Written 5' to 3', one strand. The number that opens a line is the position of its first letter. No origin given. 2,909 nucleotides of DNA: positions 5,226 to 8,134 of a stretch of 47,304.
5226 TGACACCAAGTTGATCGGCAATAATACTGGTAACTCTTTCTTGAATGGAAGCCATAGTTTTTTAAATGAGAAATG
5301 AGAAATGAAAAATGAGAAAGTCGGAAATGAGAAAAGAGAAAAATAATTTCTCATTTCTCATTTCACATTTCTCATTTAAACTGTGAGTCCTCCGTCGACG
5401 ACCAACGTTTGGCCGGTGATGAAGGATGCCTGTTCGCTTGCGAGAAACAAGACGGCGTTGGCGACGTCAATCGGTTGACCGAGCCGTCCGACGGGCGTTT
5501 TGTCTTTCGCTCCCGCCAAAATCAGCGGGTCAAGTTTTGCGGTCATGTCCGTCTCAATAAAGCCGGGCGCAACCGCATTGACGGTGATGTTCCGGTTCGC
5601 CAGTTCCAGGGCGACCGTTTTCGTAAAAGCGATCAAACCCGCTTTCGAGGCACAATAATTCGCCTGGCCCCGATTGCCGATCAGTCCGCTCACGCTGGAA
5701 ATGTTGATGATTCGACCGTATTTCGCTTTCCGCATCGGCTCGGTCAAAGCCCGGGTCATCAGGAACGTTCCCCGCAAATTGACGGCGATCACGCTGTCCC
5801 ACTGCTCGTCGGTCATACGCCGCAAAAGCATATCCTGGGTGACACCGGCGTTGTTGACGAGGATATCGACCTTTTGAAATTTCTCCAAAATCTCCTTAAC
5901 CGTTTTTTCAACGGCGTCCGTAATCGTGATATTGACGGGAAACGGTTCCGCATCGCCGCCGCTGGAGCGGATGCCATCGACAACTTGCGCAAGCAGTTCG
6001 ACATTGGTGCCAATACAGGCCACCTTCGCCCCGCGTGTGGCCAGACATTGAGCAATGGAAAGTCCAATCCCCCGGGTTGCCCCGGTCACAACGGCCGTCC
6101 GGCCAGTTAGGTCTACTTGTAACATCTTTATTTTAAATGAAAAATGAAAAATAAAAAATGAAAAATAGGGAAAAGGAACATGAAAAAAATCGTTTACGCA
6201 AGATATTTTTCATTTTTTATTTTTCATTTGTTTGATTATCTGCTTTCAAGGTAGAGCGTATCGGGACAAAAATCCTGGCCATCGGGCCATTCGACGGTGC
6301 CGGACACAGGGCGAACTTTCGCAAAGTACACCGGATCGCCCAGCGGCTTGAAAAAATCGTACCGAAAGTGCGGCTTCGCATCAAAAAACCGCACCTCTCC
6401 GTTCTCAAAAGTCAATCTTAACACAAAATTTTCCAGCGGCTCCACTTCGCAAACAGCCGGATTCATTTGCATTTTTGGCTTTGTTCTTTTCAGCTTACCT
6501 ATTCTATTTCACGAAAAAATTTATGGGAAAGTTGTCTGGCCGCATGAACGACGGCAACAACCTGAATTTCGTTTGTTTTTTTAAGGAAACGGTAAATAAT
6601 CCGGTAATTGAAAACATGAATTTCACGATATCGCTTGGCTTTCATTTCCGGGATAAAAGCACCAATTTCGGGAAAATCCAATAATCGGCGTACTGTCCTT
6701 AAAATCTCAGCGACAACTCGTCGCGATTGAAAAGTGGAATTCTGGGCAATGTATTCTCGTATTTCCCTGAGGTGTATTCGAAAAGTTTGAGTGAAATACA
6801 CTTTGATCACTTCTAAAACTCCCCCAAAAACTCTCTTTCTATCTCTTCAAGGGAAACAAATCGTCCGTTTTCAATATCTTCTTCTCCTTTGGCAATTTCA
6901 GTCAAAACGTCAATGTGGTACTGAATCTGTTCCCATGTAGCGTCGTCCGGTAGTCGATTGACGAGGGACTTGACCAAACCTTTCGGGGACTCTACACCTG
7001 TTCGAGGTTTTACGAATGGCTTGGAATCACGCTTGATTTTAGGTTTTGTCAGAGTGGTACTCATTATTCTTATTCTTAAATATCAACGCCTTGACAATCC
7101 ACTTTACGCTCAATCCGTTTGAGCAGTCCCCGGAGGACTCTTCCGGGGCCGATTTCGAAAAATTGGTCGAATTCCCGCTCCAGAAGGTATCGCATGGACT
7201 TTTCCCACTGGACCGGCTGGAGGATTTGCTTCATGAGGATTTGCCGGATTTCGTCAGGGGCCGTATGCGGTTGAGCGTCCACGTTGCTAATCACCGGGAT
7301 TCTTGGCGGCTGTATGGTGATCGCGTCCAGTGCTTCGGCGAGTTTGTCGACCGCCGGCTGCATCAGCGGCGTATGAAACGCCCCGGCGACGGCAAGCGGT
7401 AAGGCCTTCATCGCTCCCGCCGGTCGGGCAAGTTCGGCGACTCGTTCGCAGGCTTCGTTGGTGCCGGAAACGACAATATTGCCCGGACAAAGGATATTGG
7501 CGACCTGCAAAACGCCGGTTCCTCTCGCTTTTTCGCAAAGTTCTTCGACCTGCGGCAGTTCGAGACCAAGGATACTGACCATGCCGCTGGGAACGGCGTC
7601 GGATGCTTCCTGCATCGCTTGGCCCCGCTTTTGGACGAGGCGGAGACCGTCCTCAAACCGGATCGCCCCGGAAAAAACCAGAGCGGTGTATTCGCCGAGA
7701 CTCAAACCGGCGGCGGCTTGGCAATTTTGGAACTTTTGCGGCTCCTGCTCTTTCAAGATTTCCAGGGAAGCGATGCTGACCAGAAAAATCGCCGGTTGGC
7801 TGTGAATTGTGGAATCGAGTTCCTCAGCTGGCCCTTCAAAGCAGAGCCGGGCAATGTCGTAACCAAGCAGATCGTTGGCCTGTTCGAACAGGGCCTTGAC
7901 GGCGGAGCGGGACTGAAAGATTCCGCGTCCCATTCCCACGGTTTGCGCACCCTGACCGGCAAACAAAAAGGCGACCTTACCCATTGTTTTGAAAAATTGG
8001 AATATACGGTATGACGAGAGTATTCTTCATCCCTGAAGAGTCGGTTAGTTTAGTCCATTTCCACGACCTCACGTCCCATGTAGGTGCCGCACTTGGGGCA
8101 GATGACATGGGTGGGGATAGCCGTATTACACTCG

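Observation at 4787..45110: Family of intergenic hairpins built from tandem heptanucleotide repeats (8 unit types, at least 14 loci)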

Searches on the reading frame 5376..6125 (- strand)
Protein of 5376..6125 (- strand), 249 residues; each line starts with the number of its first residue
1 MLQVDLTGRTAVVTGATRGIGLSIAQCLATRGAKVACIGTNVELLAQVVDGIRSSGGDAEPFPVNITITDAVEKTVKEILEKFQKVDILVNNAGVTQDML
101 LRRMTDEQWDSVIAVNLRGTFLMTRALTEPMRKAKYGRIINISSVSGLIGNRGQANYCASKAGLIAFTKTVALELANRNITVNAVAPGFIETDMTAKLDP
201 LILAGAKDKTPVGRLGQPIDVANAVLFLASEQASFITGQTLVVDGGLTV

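Call 7: search_protein_families(library=pfam, proteins=[window:5376-6125:-])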
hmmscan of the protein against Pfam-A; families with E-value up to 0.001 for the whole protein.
window:5376-6125:- (249 aa): 4 families
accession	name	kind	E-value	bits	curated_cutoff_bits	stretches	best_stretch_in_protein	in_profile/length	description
PF13561.12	adh_short_C2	-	1.4e-68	231.5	27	1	15-248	1-236/236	Enoyl-(Acyl carrier protein) reductase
PF00106.31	adh_short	-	3.3e-63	213.2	26.6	1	10-198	2-190/195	short chain dehydrogenase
PF08659.16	KR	-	2.8e-24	86.5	22.6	1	10-169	2-161/180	KR domain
PF23441.1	SDR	-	0.00098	19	27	0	129-247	132-255/258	SDR-like rossmann domain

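Call 26: find_homologous_proteins(query=window:5376-6125:-, max_evalue=1e-60)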
Query window:5376-6125:- (249 aa): 5919 proteins with E <= 1e-60 among 8000 candidates; the best 120 are listed.
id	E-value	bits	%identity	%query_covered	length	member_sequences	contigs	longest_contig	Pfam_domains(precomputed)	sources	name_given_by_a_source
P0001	2.3e-141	487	92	100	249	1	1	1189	PF08659.17,PF13561.13,PF00106.32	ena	-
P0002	1.4e-139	481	92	100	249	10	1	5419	PF08659.17,PF13561.13,PF00106.32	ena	-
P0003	2.2e-139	480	92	100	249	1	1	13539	PF08659.17,PF13561.13,PF00106.32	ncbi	-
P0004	1.4e-130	452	86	100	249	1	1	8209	PF08659.17,PF13561.13,PF23441.1,PF00106.32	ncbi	-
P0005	7.6e-130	449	86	100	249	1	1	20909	PF08659.17,PF13561.13,PF23441.1,PF00106.32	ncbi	-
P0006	2.2e-129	448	84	100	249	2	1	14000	PF08659.17,PF13561.13,PF23441.1,PF00106.32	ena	-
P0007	3.2e-128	444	85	100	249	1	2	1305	PF08659.17,PF13561.13,PF23441.1,PF00106.32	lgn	-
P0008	2.8e-127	441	84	100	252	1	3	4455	PF08659.17,PF13561.13,PF23441.1,PF00106.32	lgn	-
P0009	4.0e-125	434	83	100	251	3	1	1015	PF08659.17,PF13561.13,PF00106.32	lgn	-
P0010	5.1e-121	420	82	100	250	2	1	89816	PF08659.17,PF13561.13,PF00106.32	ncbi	ncbi:MAG: 3-oxoacyl-[acyl-carrier-protein] reductase [Thermoguttaceae bacterium]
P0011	1.4e-120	419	80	100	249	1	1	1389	PF08659.17,PF13561.13,PF23441.1,PF00106.32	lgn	-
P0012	9.7e-108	377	73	100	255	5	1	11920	PF08659.17,PF13561.13,PF13460.13,PF23441.1,PF00106.32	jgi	-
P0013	1.4e-105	370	73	100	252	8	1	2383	PF08659.17,PF13561.13,PF23441.1,PF00106.32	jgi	-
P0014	8.4e-105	367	70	100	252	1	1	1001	PF08659.17,PF13561.13,PF13460.13,PF23441.1,PF00106.32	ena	-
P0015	5.7e-104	365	72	100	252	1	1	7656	PF08659.17,PF13561.13,PF23441.1,PF00106.32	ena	-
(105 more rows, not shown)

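Call 27: find_encoding_contigs(protein=P0003, flank=10000, max_places=3)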
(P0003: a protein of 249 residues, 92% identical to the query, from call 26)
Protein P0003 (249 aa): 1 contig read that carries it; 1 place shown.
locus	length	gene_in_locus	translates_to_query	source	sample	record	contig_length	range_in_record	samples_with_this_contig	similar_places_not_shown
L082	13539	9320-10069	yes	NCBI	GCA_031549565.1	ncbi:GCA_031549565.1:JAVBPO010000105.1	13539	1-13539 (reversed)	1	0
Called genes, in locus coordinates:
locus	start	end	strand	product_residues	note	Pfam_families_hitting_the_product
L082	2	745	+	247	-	?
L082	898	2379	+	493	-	PF00150:Cellulase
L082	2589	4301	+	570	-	-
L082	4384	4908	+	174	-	PF04390:LptE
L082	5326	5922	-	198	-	PF01227:GTP_cyclohydroI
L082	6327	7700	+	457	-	PF03448:MgtE_N, PF00571:CBS, PF01769:MgtE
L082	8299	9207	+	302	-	PF00698:Acyl_transf_1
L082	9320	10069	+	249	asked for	PF00106:adh_short, PF08659:KR, PF13561:adh_short_C2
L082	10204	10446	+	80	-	PF00550:PP-binding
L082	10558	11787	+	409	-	PF00109:ketoacyl-synt, PF00108:Thiolase_N (faint), PF02801:Ketoacyl-synt_C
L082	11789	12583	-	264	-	PF00106:adh_short, PF13561:adh_short_C2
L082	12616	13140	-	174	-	PF13690:CheX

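Call 28: find_encoding_contigs(protein=P0005, flank=10000, max_places=3)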
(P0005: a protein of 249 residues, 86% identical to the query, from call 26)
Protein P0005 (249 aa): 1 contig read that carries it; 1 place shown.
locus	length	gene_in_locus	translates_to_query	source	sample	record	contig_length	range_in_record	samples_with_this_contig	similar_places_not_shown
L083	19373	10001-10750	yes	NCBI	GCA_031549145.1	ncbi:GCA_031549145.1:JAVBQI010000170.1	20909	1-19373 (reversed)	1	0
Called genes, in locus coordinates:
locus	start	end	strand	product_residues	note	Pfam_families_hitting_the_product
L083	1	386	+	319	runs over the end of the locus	PF04079:SMC_ScpB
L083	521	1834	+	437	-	PF01011:PQQ (faint), PF13360:PQQ_2, PF13570:Beta-prop_ACSF4 (faint)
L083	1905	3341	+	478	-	-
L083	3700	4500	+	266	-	PF05690:ThiG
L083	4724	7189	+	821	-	-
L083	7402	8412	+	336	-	PF01118:Semialdhyde_dh, PF02774:Semialdhyde_dhC, PF22698:Semialdhyde_dhC_1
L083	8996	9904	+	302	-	PF00698:Acyl_transf_1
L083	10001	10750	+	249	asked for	PF23441:SDR (weak), PF00106:adh_short, PF08659:KR, PF13561:adh_short_C2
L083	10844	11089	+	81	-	PF23297:ACP_SdgA_C (weak), PF00550:PP-binding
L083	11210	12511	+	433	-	PF00109:ketoacyl-synt, PF00108:Thiolase_N (weak), PF02801:Ketoacyl-synt_C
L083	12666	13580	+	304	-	PF00491:Arginase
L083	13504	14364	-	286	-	PF00899:ThiF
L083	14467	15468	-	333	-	-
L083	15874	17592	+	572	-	PF25990:Beta-barrel_YknX, PF25967:RND-MFP_C, PF25989:YknX_C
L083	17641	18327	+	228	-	PF00005:ABC_tran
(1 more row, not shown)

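Call 29: find_encoding_contigs(protein=P0010, flank=10000, max_places=3)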
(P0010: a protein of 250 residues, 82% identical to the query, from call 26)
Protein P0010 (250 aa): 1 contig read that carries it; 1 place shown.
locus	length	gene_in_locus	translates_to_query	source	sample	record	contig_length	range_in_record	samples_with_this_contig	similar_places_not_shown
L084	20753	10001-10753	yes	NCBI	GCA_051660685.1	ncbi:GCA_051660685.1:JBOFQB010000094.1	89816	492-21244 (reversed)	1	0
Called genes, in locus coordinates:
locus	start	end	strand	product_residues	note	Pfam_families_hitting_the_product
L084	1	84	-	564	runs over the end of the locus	PF00749:tRNA-synt_1c, PF03950:tRNA-synt_1c_C, PF20974:tRNA-synt_1c_C2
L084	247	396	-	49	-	-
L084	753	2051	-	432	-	PF01676:Metalloenzyme, PF10143:PhosphMutase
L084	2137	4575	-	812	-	-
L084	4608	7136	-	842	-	PF00111:Fer2 (weak), PF17651:Raco_middle, PF14574:RACo_C_ter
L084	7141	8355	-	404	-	PF00764:Arginosuc_synth, PF20979:Arginosuc_syn_C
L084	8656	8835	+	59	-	PF01783:Ribosomal_L32p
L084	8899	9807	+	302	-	PF00698:Acyl_transf_1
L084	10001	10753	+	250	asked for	PF00106:adh_short, PF08659:KR, PF13561:adh_short_C2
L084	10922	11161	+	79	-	PF07377:DUF1493 (faint), PF23297:ACP_SdgA_C (weak), PF00550:PP-binding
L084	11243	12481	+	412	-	PF00109:ketoacyl-synt, PF00108:Thiolase_N (faint), PF02801:Ketoacyl-synt_C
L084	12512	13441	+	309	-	PF00398:RrnaAD, PF13649:Methyltransf_25 (weak)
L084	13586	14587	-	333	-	PF08545:ACP_syn_III, PF08541:ACP_syn_III_C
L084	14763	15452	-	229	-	PF01812:5-FTHF_cyc-lig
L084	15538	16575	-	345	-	PF01408:GFO_IDH_MocA, PF22725:GFO_IDH_MocA_C3, PF02894:GFO_IDH_MocA_C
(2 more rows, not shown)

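Call 43: find_encoding_contigs(protein=P0006, flank=10000, max_places=3)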
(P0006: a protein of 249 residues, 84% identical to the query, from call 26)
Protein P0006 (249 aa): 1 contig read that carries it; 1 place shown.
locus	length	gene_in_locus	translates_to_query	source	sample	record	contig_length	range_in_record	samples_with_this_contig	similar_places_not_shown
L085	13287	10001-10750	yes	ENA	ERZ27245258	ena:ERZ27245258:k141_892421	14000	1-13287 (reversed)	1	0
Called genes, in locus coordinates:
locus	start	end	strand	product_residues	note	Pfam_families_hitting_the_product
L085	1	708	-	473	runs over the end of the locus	?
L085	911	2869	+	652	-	-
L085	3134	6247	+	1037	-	PF00873:ACR_tran, PF02355:SecD_SecF_C (faint), PF03176:MMPL (faint)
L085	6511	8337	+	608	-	-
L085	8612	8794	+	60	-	-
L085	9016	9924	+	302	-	PF00698:Acyl_transf_1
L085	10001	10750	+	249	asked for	PF23441:SDR (weak), PF00106:adh_short, PF08659:KR, PF13561:adh_short_C2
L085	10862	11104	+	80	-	PF07377:DUF1493 (weak), PF23297:ACP_SdgA_C (weak), PF00550:PP-binding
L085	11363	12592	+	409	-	PF00109:ketoacyl-synt, PF02801:Ketoacyl-synt_C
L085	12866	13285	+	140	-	?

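Call 44: find_encoding_contigs(protein=P0004, flank=10000, max_places=3)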
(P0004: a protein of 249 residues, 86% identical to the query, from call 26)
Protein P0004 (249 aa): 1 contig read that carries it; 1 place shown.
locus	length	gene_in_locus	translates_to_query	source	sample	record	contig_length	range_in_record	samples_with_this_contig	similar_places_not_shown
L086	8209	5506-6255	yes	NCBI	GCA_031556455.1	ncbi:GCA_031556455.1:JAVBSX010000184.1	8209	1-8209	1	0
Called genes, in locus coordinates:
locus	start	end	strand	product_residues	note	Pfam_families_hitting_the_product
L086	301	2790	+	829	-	-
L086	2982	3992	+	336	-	PF01118:Semialdhyde_dh, PF02774:Semialdhyde_dhC, PF22698:Semialdhyde_dhC_1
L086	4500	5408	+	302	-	PF00698:Acyl_transf_1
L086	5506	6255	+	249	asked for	PF23441:SDR (faint), PF00106:adh_short, PF08659:KR, PF13561:adh_short_C2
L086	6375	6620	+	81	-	PF23297:ACP_SdgA_C (weak), PF00550:PP-binding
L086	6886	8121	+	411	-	PF00109:ketoacyl-synt, PF00108:Thiolase_N (faint), PF02801:Ketoacyl-synt_C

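Call 45: find_encoding_contigs(protein=P0002, flank=10000, max_places=3)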
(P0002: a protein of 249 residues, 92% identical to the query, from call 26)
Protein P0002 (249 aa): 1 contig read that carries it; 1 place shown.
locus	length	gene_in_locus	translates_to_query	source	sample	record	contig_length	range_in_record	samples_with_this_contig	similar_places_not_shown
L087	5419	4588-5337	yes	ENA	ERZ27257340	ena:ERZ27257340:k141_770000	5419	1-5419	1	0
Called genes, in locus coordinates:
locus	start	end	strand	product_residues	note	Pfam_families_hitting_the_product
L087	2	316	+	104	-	?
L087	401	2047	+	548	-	-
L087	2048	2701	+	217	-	-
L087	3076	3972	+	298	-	PF00698:Acyl_transf_1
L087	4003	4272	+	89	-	PF13711:DUF4160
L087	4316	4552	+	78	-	PF10387:DUF2442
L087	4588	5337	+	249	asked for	PF00106:adh_short, PF08659:KR, PF13561:adh_short_C2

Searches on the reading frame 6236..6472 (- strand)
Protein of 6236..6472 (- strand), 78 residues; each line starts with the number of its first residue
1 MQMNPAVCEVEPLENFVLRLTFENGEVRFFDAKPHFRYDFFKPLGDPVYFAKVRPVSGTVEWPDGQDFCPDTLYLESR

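Call 41: search_protein_families(library=pfam, proteins=[window:6236-6472:-], max_evalue=0.01)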
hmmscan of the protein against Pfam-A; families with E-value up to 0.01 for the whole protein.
window:6236-6472:- (78 aa): 1 family
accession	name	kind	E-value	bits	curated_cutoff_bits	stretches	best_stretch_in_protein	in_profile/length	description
PF10387.14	DUF2442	-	2.3e-12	47.4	23.9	1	9-76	3-69/72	Protein of unknown function (DUF2442)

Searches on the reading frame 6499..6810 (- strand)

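Call 41: search_protein_families(library=pfam, proteins=[window:6499-6810:-], max_evalue=0.01)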
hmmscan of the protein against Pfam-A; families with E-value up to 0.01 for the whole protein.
window:6499-6810:- (103 aa): 1 family
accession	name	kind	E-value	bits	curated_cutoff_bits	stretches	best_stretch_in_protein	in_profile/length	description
PF05016.21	ParE_toxin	-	1.7e-16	61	23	1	4-93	1-88/89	ParE toxin of type II toxin-antitoxin system, parDE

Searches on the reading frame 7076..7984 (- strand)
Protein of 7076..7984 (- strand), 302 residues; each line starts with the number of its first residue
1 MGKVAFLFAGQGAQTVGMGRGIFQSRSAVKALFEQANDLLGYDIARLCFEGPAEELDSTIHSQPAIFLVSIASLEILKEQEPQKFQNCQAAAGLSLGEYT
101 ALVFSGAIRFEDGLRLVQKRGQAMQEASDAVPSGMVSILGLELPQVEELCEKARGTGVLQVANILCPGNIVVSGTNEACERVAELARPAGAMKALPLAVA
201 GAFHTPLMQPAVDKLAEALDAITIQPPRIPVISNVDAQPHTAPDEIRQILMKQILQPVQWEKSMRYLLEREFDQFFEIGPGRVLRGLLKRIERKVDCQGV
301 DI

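Call 7: search_protein_families(library=pfam, proteins=[window:7076-7984:-])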
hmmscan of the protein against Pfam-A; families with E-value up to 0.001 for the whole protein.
window:7076-7984:- (302 aa): 1 family
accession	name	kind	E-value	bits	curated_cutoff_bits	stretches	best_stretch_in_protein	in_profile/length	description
PF00698.26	Acyl_transf_1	-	8.8e-33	114.6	32.7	1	6-285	2-272/319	Acyl transferase domain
